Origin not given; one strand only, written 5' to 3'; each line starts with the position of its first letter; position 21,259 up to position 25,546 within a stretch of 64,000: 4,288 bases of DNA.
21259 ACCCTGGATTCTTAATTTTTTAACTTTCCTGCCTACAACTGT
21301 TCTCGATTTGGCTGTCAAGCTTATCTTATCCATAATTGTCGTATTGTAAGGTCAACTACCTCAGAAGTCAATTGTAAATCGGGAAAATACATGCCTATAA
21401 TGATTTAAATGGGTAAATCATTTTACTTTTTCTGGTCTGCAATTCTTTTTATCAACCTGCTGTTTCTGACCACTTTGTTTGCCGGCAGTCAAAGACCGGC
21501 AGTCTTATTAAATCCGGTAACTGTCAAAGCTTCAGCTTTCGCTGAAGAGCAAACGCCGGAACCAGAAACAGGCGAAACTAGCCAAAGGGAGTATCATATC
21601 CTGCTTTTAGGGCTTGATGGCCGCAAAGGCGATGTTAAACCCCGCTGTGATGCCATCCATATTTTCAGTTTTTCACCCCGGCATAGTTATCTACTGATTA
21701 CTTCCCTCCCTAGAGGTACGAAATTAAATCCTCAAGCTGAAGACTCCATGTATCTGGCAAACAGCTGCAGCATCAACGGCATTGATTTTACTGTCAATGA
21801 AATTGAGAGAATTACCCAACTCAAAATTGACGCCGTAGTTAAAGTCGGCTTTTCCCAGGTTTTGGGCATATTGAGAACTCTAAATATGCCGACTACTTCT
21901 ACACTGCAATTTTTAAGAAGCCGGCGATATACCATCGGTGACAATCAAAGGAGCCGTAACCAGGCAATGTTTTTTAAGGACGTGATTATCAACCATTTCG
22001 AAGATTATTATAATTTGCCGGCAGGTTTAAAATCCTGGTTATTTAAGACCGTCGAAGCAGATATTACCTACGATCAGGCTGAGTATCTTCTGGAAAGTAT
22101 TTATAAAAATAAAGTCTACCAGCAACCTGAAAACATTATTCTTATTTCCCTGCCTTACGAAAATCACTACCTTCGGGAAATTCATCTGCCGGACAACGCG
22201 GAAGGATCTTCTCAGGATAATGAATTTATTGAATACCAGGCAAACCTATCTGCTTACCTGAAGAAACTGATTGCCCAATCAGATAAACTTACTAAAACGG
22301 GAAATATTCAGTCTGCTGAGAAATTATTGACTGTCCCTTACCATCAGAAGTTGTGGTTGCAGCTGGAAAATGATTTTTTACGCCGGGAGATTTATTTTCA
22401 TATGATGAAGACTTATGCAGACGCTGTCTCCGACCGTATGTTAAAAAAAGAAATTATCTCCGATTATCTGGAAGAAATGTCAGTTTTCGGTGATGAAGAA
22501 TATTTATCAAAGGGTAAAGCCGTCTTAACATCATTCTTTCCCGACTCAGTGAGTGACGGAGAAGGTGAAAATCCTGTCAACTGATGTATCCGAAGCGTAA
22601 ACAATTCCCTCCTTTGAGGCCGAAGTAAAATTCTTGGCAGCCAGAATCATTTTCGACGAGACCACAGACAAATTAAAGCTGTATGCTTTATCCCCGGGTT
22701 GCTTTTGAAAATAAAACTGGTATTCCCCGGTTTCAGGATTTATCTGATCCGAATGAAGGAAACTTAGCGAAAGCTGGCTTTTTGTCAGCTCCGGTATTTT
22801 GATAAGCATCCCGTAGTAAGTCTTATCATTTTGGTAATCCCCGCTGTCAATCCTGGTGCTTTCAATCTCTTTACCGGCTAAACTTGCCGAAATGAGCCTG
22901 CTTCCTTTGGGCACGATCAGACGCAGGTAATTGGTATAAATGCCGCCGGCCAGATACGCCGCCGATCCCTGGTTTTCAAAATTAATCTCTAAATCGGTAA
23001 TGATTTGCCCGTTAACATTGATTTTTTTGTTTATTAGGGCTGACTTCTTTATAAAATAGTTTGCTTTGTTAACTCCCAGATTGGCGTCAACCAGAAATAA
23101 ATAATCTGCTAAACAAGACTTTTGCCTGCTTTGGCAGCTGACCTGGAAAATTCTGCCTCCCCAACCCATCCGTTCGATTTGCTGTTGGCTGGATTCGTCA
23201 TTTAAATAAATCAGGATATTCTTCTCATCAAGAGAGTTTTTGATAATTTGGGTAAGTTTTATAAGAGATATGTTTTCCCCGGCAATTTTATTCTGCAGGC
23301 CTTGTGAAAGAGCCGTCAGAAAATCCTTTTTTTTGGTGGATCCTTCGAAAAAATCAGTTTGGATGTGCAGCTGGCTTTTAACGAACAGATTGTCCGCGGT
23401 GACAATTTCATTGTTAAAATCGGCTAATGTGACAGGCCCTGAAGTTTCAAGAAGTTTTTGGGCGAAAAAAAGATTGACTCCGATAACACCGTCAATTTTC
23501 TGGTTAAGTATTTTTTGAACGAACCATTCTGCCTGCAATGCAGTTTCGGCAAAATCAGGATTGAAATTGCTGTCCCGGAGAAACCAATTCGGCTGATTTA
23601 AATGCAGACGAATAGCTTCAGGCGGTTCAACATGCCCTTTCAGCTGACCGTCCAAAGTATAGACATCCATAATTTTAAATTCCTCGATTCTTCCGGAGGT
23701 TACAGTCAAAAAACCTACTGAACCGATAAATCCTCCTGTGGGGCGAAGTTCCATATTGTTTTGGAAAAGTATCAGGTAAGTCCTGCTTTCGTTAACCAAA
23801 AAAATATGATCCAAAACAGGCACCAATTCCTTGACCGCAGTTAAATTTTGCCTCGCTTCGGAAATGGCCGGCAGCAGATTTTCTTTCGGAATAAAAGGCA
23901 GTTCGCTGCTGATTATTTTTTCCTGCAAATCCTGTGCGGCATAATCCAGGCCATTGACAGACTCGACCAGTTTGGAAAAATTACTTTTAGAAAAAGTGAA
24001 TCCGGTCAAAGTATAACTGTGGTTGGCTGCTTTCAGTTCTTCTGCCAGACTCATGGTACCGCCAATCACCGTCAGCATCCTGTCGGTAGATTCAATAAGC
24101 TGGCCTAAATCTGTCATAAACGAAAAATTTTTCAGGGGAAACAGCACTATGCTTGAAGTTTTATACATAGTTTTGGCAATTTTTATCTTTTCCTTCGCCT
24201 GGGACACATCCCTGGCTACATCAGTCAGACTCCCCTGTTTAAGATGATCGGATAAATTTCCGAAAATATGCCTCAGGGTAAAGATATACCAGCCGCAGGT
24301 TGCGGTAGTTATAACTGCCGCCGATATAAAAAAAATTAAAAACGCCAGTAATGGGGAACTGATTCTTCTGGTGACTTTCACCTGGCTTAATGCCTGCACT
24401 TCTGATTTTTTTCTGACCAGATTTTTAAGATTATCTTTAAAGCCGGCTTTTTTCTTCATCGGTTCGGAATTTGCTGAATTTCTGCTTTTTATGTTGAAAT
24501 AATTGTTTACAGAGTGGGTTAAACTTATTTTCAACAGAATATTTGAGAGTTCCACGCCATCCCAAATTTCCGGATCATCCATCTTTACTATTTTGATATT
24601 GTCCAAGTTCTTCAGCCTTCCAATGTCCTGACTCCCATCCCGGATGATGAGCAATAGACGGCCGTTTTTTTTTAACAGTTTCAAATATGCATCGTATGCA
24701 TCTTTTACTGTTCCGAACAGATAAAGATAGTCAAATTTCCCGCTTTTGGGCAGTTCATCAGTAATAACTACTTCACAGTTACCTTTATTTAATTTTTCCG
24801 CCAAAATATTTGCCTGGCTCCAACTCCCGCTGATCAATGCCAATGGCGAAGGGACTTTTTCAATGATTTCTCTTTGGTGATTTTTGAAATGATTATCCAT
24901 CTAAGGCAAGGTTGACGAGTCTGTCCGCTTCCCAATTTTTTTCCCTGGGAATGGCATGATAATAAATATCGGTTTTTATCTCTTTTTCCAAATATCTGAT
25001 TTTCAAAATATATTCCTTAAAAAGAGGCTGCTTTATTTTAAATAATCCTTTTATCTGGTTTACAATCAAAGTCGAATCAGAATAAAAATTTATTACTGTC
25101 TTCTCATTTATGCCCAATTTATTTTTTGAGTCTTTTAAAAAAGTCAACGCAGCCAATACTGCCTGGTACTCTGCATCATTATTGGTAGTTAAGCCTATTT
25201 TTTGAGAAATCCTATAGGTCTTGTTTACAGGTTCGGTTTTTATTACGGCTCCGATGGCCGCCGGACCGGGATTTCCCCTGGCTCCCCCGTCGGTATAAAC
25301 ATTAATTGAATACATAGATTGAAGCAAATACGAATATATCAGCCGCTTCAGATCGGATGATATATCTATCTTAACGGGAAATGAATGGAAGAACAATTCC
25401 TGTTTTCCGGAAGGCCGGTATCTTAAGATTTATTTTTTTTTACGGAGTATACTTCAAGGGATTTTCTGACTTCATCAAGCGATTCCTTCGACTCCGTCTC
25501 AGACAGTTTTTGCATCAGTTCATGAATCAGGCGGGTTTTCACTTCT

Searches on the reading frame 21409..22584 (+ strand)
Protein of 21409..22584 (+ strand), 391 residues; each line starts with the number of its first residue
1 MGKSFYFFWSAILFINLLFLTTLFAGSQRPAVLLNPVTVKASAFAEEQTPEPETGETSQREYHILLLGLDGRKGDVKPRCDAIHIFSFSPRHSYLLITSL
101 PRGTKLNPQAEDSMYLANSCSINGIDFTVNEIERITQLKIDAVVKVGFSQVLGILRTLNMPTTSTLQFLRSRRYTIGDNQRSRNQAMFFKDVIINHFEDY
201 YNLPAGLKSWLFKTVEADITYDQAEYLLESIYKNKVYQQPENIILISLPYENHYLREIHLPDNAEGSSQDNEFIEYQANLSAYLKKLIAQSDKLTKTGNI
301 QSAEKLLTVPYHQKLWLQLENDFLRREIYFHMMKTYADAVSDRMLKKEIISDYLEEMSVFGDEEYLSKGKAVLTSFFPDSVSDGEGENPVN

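Call 70: search_protein_families(library=pfam, proteins=[window:21409-22584:+], max_evalue=0.001)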
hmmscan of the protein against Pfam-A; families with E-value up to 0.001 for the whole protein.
window:21409-22584:+ (391 aa): 1 family
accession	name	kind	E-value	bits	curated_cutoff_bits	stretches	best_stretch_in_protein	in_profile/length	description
PF03816.19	LytR_cpsA_psr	-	2.9e-06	28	24.6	0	79-155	1-80/150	LytR_cpsA_psr family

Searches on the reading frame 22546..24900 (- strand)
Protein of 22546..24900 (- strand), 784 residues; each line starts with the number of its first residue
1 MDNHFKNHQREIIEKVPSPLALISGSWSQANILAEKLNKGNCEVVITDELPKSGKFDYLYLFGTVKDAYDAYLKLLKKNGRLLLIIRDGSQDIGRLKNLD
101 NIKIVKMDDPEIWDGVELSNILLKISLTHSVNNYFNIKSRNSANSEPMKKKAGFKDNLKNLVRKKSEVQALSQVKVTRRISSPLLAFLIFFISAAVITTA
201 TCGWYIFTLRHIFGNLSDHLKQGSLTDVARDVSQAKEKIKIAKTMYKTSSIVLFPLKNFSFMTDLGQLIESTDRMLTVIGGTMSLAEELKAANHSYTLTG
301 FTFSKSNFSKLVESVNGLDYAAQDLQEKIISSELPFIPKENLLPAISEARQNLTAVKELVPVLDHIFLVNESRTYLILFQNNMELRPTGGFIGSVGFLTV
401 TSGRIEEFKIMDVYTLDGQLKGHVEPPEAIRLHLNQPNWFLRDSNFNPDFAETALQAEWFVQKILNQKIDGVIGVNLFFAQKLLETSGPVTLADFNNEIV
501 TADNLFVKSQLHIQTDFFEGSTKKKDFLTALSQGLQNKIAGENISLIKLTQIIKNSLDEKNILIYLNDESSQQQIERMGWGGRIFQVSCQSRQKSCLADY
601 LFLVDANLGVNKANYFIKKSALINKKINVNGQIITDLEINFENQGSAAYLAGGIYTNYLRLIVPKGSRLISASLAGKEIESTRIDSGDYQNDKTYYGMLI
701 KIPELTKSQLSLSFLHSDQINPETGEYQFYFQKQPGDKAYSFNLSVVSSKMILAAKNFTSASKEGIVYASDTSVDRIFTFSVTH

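Call 18: search_protein_families(library=pfam, proteins=[window:22546-24900:-], max_evalue=0.01)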
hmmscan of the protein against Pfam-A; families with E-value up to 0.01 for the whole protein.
window:22546-24900:- (784 aa): 1 family
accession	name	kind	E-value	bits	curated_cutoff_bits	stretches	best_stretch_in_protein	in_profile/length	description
PF13196.11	DUF4012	-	5.6e-26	92.2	28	1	371-505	2-135/144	Protein of unknown function (DUF4012)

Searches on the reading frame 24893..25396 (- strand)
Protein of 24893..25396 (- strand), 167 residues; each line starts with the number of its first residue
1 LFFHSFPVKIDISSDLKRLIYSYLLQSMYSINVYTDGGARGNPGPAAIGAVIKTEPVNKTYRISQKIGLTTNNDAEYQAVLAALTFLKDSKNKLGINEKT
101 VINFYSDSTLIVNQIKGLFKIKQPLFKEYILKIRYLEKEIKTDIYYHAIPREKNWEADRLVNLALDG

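Call 18: search_protein_families(library=pfam, proteins=[window:24893-25396:-], max_evalue=0.01)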
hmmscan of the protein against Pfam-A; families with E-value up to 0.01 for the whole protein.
window:24893-25396:- (167 aa): 2 families
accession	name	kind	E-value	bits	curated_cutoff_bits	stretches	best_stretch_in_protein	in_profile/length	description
PF00075.30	RNase_H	-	6.3e-12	46.3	25.8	1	31-117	4-77/141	RNase H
PF13456.12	RVT_3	-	9.5e-11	42.1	21.6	1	35-163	2-122/123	Reverse transcriptase-like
